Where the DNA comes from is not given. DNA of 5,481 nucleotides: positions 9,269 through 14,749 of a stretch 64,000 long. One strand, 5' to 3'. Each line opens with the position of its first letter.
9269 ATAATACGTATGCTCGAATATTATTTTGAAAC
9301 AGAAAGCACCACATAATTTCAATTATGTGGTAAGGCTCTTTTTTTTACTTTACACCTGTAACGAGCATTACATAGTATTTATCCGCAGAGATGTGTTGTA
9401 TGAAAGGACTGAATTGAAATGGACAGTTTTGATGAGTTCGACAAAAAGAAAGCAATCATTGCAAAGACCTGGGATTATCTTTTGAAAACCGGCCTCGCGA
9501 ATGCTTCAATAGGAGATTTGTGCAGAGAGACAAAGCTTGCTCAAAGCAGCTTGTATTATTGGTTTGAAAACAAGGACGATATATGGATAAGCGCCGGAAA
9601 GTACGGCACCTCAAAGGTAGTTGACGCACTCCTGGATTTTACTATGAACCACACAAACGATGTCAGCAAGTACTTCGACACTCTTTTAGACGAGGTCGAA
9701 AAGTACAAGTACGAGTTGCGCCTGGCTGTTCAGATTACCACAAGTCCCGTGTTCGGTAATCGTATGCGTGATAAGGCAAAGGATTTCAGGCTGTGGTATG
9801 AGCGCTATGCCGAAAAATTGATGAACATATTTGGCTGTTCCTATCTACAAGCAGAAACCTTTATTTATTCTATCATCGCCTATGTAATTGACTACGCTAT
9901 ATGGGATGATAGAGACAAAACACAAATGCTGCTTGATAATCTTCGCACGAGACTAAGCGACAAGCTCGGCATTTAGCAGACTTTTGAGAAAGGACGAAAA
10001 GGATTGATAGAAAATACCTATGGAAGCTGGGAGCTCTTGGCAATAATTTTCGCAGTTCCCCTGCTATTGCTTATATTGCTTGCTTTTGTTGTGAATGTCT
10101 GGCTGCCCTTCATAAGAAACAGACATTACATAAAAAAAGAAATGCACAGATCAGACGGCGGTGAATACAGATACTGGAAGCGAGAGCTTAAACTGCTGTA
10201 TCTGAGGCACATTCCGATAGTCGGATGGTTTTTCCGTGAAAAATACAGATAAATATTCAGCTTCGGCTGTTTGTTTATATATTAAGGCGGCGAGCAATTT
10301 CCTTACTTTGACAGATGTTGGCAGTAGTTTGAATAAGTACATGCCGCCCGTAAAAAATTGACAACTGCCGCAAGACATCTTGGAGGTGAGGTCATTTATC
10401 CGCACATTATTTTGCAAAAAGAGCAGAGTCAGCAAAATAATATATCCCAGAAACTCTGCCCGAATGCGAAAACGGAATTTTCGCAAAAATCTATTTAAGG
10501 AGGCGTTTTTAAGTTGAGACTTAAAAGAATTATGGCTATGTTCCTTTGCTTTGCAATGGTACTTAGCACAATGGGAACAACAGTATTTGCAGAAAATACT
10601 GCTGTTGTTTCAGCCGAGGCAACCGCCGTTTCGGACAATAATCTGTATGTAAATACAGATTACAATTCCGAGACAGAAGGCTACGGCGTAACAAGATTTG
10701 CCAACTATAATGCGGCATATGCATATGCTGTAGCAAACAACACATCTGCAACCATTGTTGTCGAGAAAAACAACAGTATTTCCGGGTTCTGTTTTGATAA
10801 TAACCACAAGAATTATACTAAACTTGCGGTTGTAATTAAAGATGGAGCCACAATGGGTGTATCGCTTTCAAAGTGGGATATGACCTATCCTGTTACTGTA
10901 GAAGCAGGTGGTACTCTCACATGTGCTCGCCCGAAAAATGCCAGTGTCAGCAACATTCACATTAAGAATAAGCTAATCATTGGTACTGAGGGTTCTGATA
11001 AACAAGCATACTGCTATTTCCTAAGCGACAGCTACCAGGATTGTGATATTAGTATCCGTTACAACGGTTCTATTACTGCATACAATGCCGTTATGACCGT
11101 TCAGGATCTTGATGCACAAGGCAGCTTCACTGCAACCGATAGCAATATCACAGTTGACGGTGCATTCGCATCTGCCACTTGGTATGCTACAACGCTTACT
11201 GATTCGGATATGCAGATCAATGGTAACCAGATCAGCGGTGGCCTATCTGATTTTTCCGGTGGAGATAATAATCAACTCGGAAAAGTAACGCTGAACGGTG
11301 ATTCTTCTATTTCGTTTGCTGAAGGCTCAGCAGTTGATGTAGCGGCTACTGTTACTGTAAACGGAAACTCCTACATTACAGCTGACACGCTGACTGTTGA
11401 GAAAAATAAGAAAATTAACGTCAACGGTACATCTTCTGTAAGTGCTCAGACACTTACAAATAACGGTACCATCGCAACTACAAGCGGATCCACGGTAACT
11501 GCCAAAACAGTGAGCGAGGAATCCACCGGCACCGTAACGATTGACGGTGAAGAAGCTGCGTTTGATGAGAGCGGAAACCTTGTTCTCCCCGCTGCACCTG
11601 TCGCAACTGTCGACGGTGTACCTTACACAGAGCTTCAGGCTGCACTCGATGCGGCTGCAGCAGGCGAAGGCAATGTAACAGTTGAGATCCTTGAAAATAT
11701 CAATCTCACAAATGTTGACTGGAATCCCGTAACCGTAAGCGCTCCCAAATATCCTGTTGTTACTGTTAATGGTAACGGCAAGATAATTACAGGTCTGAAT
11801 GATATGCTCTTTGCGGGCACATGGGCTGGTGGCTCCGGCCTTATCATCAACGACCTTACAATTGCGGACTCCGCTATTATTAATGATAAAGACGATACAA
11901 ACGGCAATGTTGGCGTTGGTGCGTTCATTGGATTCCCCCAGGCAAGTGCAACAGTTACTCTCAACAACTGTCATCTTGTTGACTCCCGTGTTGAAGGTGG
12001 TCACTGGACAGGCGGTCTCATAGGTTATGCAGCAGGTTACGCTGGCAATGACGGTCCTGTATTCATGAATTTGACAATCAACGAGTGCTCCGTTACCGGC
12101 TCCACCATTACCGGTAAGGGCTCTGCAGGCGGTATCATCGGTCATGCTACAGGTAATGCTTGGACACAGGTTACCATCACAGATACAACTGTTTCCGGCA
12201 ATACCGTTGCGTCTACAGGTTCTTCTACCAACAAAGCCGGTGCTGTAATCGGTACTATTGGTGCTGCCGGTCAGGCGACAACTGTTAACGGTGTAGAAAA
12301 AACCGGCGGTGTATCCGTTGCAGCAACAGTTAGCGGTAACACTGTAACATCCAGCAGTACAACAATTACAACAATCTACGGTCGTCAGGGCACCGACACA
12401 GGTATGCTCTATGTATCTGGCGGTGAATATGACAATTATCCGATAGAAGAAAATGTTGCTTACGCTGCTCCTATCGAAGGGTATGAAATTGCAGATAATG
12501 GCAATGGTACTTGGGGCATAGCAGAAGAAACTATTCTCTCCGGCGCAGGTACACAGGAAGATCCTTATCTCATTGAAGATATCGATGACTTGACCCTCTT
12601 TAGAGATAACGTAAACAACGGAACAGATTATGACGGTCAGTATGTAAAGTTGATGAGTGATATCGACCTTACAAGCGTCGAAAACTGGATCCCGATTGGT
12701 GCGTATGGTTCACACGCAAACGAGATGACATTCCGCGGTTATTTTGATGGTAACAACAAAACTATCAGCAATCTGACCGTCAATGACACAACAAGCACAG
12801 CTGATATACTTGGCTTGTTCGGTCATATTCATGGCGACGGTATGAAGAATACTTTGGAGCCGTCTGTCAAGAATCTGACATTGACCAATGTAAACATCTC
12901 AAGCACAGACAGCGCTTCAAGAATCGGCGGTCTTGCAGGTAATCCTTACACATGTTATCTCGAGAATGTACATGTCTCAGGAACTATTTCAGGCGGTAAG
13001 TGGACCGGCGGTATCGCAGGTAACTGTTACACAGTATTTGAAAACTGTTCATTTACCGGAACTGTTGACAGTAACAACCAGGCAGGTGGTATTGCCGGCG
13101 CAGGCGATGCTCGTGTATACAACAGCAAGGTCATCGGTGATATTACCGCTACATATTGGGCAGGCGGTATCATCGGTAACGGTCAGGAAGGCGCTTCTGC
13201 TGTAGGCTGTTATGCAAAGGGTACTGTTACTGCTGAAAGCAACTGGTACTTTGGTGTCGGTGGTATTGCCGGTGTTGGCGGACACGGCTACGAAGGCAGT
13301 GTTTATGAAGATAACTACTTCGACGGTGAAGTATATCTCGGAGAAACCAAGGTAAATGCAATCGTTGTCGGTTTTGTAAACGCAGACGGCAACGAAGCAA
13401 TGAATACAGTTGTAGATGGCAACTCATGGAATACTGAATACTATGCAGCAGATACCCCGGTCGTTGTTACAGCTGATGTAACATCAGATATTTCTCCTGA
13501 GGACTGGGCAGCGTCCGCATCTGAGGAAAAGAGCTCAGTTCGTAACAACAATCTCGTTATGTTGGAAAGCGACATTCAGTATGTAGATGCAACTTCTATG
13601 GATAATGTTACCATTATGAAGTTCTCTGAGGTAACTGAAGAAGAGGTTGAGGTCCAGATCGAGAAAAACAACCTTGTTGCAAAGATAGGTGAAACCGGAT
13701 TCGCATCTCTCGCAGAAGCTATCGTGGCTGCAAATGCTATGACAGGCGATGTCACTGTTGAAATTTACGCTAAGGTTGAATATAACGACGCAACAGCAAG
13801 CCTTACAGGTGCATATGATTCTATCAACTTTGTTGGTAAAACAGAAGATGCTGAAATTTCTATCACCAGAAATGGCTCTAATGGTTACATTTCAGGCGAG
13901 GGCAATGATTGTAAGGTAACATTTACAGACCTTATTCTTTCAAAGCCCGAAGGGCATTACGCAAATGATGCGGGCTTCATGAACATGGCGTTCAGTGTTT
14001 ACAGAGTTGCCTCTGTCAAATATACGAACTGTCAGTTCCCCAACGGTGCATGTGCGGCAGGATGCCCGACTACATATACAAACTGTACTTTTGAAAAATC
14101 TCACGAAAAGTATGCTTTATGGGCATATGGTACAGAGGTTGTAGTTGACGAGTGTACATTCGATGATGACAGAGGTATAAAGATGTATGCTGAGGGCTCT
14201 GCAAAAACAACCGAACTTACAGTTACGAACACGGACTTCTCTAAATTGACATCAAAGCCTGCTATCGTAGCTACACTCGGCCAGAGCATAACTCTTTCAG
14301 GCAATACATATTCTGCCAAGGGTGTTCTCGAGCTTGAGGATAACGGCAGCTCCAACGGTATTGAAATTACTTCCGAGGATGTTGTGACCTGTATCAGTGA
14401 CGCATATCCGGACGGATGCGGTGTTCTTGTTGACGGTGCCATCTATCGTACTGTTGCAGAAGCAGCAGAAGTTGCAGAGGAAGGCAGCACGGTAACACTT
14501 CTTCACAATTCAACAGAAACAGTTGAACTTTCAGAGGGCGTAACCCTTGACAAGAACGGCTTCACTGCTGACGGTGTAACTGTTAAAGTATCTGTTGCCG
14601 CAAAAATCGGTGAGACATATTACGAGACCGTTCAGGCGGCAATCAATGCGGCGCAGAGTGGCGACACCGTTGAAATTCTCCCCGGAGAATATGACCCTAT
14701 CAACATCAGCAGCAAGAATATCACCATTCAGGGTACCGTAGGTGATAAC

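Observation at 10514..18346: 2610-aa secreted protein built from serial beta-helix-type modules and GLUG-like blocks, with no recognisable anchor of its own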

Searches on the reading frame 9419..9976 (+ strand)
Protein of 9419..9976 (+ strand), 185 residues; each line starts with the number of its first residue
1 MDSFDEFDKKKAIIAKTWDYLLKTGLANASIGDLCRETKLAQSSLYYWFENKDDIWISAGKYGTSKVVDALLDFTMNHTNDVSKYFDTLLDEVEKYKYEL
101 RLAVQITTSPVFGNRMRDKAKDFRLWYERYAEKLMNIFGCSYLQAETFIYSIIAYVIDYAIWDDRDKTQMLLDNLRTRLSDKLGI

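Call 8: search_protein_families(library=pfam, proteins=[window:9419-9976:+], max_evalue=0.01)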
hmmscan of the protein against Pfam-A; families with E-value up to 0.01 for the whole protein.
window:9419-9976:+ (185 aa): 1 family
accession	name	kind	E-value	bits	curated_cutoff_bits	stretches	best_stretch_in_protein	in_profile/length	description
PF00440.29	TetR_N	-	0.00024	21.3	24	1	13-55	1-43/47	Bacterial regulatory proteins, tetR family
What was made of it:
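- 9419..9976 (+): TetR-family regulator (185 aa), conserved first gene of the cassette. Pfam TetR_N, sub-threshold at 21.3 bits (call 8).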

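Call 52: search_protein_families(library=ncbifam, proteins=[window:9419-9973:+], max_evalue=1)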
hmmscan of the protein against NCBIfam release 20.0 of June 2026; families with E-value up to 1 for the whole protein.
window:9419-9973:+ (185 aa): 11 families
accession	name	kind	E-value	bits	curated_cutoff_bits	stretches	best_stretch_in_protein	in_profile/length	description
NF053878.1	FATransRegFadRBac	equivalog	2.5e-05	24.2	200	1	9-90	4-84/190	fatty acid metabolism transcriptional regulator FadR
NF051457.1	acryl_TF_AcuR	equivalog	0.00066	19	247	1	6-99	15-112/204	acrylate utilization transcriptional regulator AcuR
NF051852.1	efflux_TF_MtrR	exception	0.0023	17.8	280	1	11-87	13-89/205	multidrug efflux system transcriptional repressor MtrR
NF038078.1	NRPS_MxcG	equivalog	0.0043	14.3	2300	1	59-143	64-147/1442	myxochelin non-ribosomal peptide synthetase MxcG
NF007949.0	PRK10668.1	equivalog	0.012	15.1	271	1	10-82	13-85/216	multidrug efflux transporter transcriptional repressor AcrR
TIGR03613.1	RutR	equivalog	0.017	15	368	1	9-77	9-77/202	pyrimidine utilization regulatory protein R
NF041196.1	ScbR_bind_reg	equivalog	0.018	15.3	150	1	13-59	11-57/191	ScbR family autoregulator-binding transcription factor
NF047866.1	TF_DicD_YjdC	equivalog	0.031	14.4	240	1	11-99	4-96/191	division control transcriptional repressor DicD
TIGR03384.1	betaine_BetI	equivalog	0.032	13.9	201.3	1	9-71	9-71/189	choline-binding transcriptional repressor BetI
NF008647.0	PRK11640.1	equivalog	0.09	12.9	267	1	11-99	4-96/191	transcriptional regulator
NF001978.0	PRK00767.1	equivalog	0.16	11.7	118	1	10-76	11-77/197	transcriptional regulator BetI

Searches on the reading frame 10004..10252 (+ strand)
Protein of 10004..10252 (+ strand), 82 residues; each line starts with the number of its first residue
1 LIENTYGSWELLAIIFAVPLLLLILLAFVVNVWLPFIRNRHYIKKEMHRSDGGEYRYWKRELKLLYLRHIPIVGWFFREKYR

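Call 8: search_protein_families(library=pfam, proteins=[window:10004-10252:+], max_evalue=0.01)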
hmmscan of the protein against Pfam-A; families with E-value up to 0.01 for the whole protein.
window:10004-10252:+ (82 aa): 0 families

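Call 52: search_protein_families(library=ncbifam, proteins=[window:10004-10249:+], max_evalue=1)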
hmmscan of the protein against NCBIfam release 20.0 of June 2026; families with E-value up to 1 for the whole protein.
window:10004-10249:+ (82 aa): 2 families
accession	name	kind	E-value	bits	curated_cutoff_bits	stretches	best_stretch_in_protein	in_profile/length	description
NF011306.0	PRK14716.1-4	equivalog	0.13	11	504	1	4-50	381-427/442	glycosyl transferase family protein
TIGR02796.1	tolQ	equivalog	0.17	11.6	221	1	16-66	11-62/216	protein TolQ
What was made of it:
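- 10004..10252 (+): Small single-pass membrane protein (82 aa) with a conserved ........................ tail. No family assignment (calls 8, 52).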

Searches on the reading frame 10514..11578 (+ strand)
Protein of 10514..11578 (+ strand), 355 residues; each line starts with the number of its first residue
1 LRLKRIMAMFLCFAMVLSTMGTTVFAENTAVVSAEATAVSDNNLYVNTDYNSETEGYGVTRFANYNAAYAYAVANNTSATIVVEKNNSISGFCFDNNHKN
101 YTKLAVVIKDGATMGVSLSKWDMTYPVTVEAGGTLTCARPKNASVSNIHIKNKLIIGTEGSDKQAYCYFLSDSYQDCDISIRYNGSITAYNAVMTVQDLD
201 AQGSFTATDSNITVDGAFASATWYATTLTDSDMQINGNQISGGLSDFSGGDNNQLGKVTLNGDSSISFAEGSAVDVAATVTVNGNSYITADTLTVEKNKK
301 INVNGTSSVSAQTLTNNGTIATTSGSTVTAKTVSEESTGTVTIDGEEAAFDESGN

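Call 20: search_protein_families(library=pfam, proteins=[window:10514-11578:+], max_evalue=10)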
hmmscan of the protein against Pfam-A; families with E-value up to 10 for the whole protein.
window:10514-11578:+ (355 aa): 1 family
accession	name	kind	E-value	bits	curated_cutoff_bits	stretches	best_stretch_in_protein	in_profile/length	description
PF21546.3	FGGY_C_2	-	0.015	15.4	27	1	187-230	122-161/191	Carbohydrate kinase FGGY, C-terminal domain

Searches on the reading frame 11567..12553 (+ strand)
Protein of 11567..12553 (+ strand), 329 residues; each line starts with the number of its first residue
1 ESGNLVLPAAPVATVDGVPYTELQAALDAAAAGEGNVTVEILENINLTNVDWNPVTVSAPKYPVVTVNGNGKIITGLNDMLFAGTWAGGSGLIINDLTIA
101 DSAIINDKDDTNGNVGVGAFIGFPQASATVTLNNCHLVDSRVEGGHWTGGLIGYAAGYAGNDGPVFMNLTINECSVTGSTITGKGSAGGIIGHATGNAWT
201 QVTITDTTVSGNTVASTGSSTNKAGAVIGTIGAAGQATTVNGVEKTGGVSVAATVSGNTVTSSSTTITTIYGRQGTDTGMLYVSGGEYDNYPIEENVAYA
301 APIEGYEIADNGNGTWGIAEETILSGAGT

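Call 20: search_protein_families(library=pfam, proteins=[window:11567-12553:+], max_evalue=10)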
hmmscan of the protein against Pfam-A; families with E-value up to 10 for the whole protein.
window:11567-12553:+ (329 aa): 0 families

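Call 52: search_protein_families(library=ncbifam, proteins=[window:11567-12553:+], max_evalue=1)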
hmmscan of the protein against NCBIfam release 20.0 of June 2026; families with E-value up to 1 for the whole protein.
window:11567-12553:+ (329 aa): 0 families

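Call 77: predict_structure(alignment_id=A5)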
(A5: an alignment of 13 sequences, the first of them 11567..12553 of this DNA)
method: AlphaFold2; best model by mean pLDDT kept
length: 329 residues; sequences in the alignment: 13
mean_pLDDT: 85.3   pTM: 0.88
mean pLDDT of the five models: 85.3, 84.2, 81.2, 81.1, 79.8
residues with pLDDT >= 90: 163; 70-90: 111; 50-70: 44; < 50: 11
segments of 3 or more residues with pLDDT < 50: 1-3, 324-329
pLDDT, mean of each block of 10 residues (from residue 1): 57 96 95 91 97 86 89 98 79 97 95 92 84 98 95 85 78 98 94 82 94 85 83 69 79 93 80 66 85 72 82 88 50
secondary structure, 60 per line:
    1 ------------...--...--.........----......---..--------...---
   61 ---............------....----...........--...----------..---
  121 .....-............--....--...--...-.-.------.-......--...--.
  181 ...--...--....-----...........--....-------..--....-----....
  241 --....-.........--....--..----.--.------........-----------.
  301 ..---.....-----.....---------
elements in order: E13-15 E18-20 H23-31 E36-41 E55-57 E64-75 E82-85 E90-100 E103-105 E121-125 E127-138 E141-144 E147-149 E152-154 E167-172 E175-177 E180-183 E186-188 E191-194 E200-210 E213-216 E228-231 E237-240 E243-246 E248-256 E259-262 E281-288 E300-302 E306-310 E316-320
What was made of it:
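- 11579..12529 (+): Module 1 (aa 356-672): cap plus beta-helix with GGLIG/GGIIG/GAVIG turns. This is the most conserved module. AF2 pLDDT 85.3, pTM 0.88 (call 77).
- On Right-handed parallel beta-helix repeat proteins (Pfam PF13229 / pectin-lyase fold): A hairpin and one helix are followed by ~30 short strands (call 77).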

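Call 79: fold_search(model_id=the predicted structure, library=pdb)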
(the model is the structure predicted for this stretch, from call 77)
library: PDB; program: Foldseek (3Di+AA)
matches with E <= 10: 206; with E <= 0.001: 0
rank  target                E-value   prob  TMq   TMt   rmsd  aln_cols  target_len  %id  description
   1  3n6z                  1.9e-03  1.00  0.44  0.43   7.1       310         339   12  Crystal structure of a putative immunoglobulin A1 protease (BACOVA_03286) from Bacteroides ovatus at 1.30 A resolution (released 2010-07-21)
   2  6xja_P                3.2e-02  0.99  0.42  0.14   8.7       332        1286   15  Streptococcus Pneumoniae IgA1 Protease with IgA1 substrate (released 2021-01-20)
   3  7uvk                  3.9e-02  0.92  0.37  0.12  10.5       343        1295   11  G. haemolysans IgA1 protease (released 2022-11-23)
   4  2nsp_A                4.3e-02  0.69  0.31  0.30  11.7       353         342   14  Crystal structure of pectin methylesterase D178A mutant in complex with hexasaccharide I (released 2007-09-18)
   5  2ntb_A                4.3e-02  0.63  0.30  0.29  11.7       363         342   14  Crystal structure of pectin methylesterase in complex with hexasaccharide V (released 2007-09-18)
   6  4pmh                  7.1e-02  0.60  0.31  0.29  11.0       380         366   12  The structure of rice weevil pectin methyl esterase (released 2014-11-12)
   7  7o79                  1.6e-01  0.23  0.23  0.19  14.5       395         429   12  Structure of the PL6 family polysaccharide lyase Pedsa3628 from Pseudopedobacter saltans (released 2021-07-28)
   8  5awf_A                1.7e-01  0.11  0.17  0.16  14.1       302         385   10  Crystal structure of SufB-SufC-SufD complex from Escherichia coli (released 2015-11-11)
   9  6k0v_A                1.9e-01  0.06  0.11  0.08  17.1       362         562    9  Catalytic domain of GH87 alpha-1,3-glucanase D1069A in complex with tetrasaccharides (released 2019-12-25)
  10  8oq0                  2.1e-01  0.14  0.22  0.15  14.2       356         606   13  Crystal structure of tailspike depolymerase (APK09_gp48) from Acinetobacter phage APK09 (released 2023-05-31)
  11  6k0s_A                3.4e-01  0.06  0.15  0.11  16.7       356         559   10  Catalytic domain of GH87 alpha-1,3-glucanase D1069A in complex with nigerose (released 2019-12-25)
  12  7xz8                  3.9e-01  0.09  0.20  0.17  14.2       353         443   14  Mutant (K141A) of the N-terminal domain of fucoidan lyase FdlA (released 2022-09-28)
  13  7bz0_A                4.1e-01  0.13  0.24  0.18  13.9       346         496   14  complex structure of alginate lyase AlyF-OU02 with G6 (released 2021-03-10)
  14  6kvh                  4.3e-01  0.11  0.21  0.20  12.4       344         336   14  The mutant crystal structure of endo-polygalacturonase (T284A) from Talaromyces leycettanus JCM 12802 (released 2020-09-09)
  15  5g5n_B                4.9e-01  0.23  0.28  0.27  14.5       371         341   11  Structure of the snake adenovirus 1 hexon-interlacing LH3 protein, methylmercury chloride derivative (released 2017-06-07)
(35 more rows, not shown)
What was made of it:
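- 11579..12529 (+): Foldseek finds 3n6z, 6xja, 7uvk and pectin methylesterases (call 79).
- On Right-handed parallel beta-helix repeat proteins (Pfam PF13229 / pectin-lyase fold): Foldseek's top 50 are beta-helix proteins apart from two or three low-probability hits, though TM-scores are modest (at most 0.44) (call 79).
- Closest known: N-terminal beta-helix / GLUG region of M26 IgA1 proteases. Same: The module 1 model's best PDB matches are exactly these domains (call 79).
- All of its top PDB matches except two or three low-probability ones are right-handed beta-helices, led by IgA1 proteases 3n6z, 6xja and 7uvk (calls 77, 79). Beta-helix modules resemble pectin methylesterases, PL6 lyases and phage depolymerases (call 79). 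The best structural matches are the non-catalytic IgA1-protease beta-helix domains (call 79).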

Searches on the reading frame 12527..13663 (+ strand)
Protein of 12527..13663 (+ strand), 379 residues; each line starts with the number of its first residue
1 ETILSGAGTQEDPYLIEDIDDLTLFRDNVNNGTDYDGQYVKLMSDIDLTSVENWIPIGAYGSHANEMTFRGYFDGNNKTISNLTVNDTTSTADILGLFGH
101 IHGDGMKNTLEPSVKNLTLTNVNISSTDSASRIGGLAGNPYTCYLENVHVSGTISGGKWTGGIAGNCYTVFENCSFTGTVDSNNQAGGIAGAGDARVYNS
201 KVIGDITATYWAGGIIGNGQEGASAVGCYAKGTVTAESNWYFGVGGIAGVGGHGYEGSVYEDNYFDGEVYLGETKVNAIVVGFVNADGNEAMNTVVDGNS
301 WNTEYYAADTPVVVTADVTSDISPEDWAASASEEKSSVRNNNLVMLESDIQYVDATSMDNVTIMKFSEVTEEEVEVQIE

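Call 20: search_protein_families(library=pfam, proteins=[window:12527-13663:+], max_evalue=10)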
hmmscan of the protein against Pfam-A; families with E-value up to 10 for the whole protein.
window:12527-13663:+ (379 aa): 2 families
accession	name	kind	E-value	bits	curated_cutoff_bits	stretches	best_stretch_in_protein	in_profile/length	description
PF07581.17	Glug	-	2.5e-06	28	20.5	4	130-155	2-28/28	The GLUG motif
PF05342.19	Peptidase_M26_N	-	0.0065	16.2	27.7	1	112-152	212-250/250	M26 IgA1-specific Metallo-endopeptidase N-terminal region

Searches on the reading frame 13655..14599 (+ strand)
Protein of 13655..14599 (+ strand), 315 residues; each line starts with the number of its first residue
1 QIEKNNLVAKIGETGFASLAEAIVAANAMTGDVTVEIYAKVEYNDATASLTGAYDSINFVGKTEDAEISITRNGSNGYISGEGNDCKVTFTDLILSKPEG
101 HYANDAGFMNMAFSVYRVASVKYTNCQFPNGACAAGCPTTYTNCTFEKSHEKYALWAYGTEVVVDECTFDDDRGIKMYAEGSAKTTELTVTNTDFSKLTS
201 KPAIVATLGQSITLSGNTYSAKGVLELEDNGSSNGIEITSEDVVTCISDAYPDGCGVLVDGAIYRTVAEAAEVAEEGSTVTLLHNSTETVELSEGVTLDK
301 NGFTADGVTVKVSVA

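Call 20: search_protein_families(library=pfam, proteins=[window:13655-14599:+], max_evalue=10)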
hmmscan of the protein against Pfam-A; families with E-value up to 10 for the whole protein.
window:13655-14599:+ (315 aa): 4 families
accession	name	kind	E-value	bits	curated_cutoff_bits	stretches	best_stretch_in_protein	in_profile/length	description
PF13229.12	Beta_helix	-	3.1e-09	37.1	25.9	2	119-242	9-124/158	Right handed beta helix region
PF22442.2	Gp49_Pectate_lyase_like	-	1e-05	25.4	27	1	120-238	102-223/267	Gp49, pectin lyase-like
PF23894.2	LD_SV2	-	0.035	14.9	29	1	99-149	24-70/92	SV2A/B/C luminal domain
PF17161.10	DUF5123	-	0.64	11.6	35.1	1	162-241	1-85/113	Domain of unknown function (DUF5123)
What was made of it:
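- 13661..14413 (+): Module 3 (aa 1050-1300): cap plus beta-helix. Pfam Beta_helix, 37.1 bits against a 25.9 cut-off (call 20).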
